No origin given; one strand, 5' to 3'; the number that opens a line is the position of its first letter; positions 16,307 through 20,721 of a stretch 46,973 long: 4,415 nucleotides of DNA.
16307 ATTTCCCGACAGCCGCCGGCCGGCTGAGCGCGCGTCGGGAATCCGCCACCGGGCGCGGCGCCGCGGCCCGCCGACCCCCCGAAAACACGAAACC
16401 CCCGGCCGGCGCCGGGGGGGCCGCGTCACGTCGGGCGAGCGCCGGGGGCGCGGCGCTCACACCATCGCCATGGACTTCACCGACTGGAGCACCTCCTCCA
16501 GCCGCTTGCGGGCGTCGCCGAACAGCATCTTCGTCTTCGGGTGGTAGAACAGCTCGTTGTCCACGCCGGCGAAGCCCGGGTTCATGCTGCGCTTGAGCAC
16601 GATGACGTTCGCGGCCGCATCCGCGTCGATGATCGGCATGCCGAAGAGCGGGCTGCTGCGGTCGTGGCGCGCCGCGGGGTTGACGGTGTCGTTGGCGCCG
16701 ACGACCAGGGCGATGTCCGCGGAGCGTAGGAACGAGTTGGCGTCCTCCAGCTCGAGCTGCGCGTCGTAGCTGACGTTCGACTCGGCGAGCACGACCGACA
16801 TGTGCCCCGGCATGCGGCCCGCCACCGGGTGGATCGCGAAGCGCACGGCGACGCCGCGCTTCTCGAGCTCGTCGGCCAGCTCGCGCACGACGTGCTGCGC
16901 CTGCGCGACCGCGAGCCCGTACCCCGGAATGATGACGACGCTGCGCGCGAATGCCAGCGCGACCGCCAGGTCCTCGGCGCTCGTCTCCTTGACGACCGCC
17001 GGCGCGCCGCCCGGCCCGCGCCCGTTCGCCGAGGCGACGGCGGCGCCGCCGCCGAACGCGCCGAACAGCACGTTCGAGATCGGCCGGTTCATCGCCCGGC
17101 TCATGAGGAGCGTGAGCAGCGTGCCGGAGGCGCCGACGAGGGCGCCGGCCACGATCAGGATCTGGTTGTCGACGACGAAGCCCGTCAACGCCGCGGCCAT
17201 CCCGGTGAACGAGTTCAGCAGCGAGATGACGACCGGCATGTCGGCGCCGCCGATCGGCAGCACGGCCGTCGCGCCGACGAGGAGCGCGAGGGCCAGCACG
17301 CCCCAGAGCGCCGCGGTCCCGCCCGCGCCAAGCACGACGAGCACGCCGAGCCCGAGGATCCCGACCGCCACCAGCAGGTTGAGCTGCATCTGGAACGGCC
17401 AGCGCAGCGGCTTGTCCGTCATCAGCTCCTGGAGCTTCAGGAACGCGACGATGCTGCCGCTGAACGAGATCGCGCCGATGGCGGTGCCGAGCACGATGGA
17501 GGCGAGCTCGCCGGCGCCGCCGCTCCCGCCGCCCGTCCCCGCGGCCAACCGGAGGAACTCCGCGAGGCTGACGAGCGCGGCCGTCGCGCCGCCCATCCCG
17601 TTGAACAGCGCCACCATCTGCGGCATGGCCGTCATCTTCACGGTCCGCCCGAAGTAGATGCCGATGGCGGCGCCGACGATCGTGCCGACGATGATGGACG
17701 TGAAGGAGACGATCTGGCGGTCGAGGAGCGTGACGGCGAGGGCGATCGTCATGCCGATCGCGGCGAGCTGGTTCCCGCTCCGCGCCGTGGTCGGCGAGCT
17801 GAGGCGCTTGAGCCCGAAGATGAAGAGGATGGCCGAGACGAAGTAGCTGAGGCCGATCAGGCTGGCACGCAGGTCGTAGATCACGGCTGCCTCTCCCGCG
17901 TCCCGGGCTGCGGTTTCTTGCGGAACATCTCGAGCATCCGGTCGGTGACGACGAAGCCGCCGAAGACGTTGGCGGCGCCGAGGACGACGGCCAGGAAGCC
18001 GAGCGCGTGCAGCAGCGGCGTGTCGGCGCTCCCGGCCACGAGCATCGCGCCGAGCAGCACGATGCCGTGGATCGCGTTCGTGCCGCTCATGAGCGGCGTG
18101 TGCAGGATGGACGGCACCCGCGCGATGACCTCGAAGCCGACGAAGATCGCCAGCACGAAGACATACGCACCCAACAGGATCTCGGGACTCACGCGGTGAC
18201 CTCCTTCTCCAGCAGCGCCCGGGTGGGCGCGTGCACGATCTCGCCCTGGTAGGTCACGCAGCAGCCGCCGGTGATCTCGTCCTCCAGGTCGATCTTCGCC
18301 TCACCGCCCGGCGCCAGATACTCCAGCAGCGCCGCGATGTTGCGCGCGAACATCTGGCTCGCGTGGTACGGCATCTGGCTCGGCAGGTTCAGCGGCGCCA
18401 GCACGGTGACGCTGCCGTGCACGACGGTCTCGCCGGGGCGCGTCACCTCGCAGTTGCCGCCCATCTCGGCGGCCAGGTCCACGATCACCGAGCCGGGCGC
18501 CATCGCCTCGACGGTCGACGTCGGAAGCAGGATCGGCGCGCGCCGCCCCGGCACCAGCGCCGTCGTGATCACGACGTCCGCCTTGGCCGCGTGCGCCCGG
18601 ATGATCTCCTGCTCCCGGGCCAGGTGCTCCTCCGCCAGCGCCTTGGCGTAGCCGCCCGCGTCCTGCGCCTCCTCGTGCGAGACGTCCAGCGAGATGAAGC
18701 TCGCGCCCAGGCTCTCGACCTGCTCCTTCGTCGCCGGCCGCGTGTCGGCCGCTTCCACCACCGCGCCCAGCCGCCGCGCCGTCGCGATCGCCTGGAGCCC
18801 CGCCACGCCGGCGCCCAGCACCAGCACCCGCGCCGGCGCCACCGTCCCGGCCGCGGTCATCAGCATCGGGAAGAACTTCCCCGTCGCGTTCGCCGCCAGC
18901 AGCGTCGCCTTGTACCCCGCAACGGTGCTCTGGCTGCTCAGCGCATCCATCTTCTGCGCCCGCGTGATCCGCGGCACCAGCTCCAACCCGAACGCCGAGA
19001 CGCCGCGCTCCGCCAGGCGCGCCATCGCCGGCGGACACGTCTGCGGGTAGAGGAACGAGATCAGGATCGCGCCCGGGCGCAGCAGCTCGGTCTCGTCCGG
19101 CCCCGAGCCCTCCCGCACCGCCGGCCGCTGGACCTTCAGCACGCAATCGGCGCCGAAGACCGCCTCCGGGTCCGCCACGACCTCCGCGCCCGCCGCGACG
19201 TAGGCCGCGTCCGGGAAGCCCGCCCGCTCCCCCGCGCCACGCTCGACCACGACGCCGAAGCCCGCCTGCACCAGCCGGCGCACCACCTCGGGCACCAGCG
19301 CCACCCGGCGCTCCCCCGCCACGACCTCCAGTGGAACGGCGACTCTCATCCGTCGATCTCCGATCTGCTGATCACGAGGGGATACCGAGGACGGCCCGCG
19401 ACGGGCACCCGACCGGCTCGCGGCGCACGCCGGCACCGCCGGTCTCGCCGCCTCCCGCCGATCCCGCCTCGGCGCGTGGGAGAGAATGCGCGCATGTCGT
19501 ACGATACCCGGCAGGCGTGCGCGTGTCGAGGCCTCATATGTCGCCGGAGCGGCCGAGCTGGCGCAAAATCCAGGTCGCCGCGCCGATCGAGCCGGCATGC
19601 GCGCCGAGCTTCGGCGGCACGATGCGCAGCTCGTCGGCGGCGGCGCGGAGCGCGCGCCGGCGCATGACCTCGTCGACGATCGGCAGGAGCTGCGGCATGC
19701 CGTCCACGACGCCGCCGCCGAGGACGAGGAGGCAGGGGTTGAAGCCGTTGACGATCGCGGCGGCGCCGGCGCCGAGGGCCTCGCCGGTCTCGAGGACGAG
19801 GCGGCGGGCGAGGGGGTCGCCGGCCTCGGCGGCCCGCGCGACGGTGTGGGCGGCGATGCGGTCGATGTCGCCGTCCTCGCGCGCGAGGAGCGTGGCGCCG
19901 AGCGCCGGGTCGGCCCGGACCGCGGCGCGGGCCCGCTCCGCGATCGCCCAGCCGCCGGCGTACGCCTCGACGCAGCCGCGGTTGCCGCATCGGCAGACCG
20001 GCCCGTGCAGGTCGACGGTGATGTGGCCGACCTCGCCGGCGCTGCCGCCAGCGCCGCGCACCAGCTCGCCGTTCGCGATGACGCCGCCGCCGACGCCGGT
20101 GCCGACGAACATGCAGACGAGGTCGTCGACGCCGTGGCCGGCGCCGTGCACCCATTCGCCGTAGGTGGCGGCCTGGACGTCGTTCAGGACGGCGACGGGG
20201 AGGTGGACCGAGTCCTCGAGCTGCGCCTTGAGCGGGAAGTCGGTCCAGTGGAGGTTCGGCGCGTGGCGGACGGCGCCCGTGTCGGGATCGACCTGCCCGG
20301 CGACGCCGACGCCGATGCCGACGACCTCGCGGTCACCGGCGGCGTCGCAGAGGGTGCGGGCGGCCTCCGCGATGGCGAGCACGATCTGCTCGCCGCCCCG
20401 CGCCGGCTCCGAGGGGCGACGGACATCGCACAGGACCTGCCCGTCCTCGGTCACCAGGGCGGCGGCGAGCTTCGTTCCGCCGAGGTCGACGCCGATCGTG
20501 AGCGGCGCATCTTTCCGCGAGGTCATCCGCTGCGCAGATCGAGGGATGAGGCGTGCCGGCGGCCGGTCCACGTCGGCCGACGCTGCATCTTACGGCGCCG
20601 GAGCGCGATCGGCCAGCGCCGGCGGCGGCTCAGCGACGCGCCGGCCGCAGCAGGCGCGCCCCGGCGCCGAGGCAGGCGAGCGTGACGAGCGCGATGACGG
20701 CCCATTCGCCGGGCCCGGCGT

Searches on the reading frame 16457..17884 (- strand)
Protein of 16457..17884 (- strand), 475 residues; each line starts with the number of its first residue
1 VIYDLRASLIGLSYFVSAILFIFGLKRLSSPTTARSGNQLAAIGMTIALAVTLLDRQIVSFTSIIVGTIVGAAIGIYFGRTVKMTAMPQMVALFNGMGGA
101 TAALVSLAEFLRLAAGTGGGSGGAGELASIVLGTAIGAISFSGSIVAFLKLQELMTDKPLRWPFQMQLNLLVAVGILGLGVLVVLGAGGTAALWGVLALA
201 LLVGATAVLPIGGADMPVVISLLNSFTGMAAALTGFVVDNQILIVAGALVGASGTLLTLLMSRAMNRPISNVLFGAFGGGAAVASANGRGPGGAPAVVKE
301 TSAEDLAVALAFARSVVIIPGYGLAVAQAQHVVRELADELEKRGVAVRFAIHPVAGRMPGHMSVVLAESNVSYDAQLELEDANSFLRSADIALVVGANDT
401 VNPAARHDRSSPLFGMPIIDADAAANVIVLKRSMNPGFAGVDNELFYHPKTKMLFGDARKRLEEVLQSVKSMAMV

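Call 75: search_protein_families(library=pfam, proteins=[window:16457-17884:-], max_evalue=0.00001)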
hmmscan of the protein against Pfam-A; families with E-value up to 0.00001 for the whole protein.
window:16457-17884:- (475 aa): 1 family
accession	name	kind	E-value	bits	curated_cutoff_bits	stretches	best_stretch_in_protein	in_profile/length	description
PF02233.22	PNTB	-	2.5e-174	581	31.7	1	12-467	3-455/456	NAD(P) transhydrogenase beta subunit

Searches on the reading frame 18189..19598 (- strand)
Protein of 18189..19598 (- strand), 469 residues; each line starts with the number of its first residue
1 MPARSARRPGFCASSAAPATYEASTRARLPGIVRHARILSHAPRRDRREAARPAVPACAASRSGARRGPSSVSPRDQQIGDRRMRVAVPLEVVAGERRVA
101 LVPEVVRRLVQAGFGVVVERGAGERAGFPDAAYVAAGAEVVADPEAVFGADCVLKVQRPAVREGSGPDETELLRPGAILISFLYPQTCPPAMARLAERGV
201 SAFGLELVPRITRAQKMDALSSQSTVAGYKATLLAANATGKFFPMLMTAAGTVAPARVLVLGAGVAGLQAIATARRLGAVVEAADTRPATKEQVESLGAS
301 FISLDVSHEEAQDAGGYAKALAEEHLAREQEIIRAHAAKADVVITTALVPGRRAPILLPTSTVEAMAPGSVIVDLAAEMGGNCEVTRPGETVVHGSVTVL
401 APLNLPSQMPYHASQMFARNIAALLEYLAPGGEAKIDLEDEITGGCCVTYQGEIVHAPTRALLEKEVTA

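Call 75: search_protein_families(library=pfam, proteins=[window:18189-19598:-], max_evalue=0.00001)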
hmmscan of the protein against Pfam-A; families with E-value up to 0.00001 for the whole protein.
window:18189-19598:- (469 aa): 2 families
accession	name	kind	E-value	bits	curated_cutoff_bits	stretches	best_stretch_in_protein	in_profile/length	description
PF01262.27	AlaDh_PNT_C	-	7.1e-65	218.9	23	1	231-456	1-213/214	Alanine dehydrogenase/PNT, C-terminal domain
PF05222.21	AlaDh_PNT_N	-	2.6e-42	144.7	30.4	1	88-227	2-136/136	Alanine dehydrogenase/PNT, N-terminal domain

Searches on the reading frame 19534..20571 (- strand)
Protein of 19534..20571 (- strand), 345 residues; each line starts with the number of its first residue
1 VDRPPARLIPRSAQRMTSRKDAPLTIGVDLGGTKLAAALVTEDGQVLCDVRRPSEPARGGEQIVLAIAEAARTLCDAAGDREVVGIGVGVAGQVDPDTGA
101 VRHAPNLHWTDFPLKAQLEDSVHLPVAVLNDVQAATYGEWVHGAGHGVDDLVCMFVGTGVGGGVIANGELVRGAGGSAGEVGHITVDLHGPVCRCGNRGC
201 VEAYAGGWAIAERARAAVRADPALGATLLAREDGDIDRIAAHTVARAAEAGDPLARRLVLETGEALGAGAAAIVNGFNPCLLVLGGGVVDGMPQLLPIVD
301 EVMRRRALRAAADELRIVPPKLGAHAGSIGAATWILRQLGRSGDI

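Call 75: search_protein_families(library=pfam, proteins=[window:19534-20571:-], max_evalue=0.00001)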
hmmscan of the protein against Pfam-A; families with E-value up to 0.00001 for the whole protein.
window:19534-20571:- (345 aa): 1 family
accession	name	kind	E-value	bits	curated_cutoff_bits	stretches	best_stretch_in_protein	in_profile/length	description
PF00480.26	ROK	-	7.4e-72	242.8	22.9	1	25-336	1-292/294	ROK family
